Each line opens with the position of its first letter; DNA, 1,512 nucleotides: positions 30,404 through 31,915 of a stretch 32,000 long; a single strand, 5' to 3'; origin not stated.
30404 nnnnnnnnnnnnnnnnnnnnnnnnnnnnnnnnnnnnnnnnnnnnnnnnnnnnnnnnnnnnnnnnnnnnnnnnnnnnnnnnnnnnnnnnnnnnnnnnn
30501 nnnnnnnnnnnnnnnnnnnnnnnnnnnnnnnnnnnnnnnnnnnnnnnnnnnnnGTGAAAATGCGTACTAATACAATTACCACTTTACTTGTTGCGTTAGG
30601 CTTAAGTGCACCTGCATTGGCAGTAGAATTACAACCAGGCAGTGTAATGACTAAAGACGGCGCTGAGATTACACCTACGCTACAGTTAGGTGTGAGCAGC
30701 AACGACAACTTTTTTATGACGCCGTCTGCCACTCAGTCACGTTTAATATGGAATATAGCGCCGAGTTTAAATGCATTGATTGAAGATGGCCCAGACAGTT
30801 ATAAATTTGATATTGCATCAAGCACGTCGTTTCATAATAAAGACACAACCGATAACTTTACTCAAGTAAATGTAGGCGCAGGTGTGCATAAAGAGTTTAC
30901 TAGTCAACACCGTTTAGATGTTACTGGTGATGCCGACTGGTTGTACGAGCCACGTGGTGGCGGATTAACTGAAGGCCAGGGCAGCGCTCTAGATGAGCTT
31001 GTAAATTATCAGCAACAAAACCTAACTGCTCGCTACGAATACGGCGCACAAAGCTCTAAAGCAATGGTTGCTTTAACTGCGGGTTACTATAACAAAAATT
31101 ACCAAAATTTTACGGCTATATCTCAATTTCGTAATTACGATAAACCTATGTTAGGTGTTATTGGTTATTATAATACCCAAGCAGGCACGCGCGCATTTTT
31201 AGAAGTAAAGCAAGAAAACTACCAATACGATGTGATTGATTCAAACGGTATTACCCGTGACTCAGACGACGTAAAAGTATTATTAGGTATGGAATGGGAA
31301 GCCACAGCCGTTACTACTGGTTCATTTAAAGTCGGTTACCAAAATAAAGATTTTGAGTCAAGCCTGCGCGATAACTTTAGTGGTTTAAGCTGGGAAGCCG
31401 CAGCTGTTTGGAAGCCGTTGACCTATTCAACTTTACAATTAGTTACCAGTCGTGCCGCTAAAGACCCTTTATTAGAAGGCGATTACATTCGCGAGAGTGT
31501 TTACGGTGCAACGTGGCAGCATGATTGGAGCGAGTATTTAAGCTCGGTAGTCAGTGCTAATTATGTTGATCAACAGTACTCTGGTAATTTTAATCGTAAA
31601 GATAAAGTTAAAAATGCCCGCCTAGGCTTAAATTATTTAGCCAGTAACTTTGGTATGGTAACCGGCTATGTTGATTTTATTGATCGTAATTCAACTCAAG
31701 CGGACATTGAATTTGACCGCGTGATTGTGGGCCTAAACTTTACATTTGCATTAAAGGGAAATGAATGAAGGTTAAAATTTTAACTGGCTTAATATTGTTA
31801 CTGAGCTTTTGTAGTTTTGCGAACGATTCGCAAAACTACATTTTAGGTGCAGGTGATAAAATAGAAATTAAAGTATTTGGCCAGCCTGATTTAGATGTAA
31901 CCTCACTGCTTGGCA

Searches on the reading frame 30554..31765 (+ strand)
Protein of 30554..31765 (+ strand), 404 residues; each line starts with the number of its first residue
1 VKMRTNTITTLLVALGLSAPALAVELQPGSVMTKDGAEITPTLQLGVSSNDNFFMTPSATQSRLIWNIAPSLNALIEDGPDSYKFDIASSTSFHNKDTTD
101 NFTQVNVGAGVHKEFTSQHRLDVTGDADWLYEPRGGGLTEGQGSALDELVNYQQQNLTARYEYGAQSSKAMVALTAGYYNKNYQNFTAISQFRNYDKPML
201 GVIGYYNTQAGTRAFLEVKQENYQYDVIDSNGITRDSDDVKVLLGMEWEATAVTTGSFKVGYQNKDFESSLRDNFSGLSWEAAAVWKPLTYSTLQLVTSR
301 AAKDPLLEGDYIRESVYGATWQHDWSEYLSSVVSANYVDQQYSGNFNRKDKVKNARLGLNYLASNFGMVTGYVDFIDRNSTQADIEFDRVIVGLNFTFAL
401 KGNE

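Call 9: search_protein_families(library=pfam, proteins=[window:30554-31765:+], max_evalue=0.001)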
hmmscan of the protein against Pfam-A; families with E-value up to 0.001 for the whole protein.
window:30554-31765:+ (404 aa): 1 family
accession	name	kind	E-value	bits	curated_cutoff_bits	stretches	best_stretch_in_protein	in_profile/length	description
PF10082.15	BBP2_2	-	1.4e-30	106.9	23.7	1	39-398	15-376/378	Putative beta-barrel porin 2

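Call 10: search_protein_families(library=ncbifam, proteins=[window:30554-31765:+], max_evalue=0.001)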
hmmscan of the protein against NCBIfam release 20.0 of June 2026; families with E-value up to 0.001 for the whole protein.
window:30554-31765:+ (404 aa): 1 family
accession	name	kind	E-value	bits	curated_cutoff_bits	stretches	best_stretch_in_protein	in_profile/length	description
TIGR03014.2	EpsL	equivalog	5e-10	38.9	275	1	170-397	145-382/385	XrtB/PEP-CTERM-associated polysaccharide biosynthesis outer membrane protein EpsL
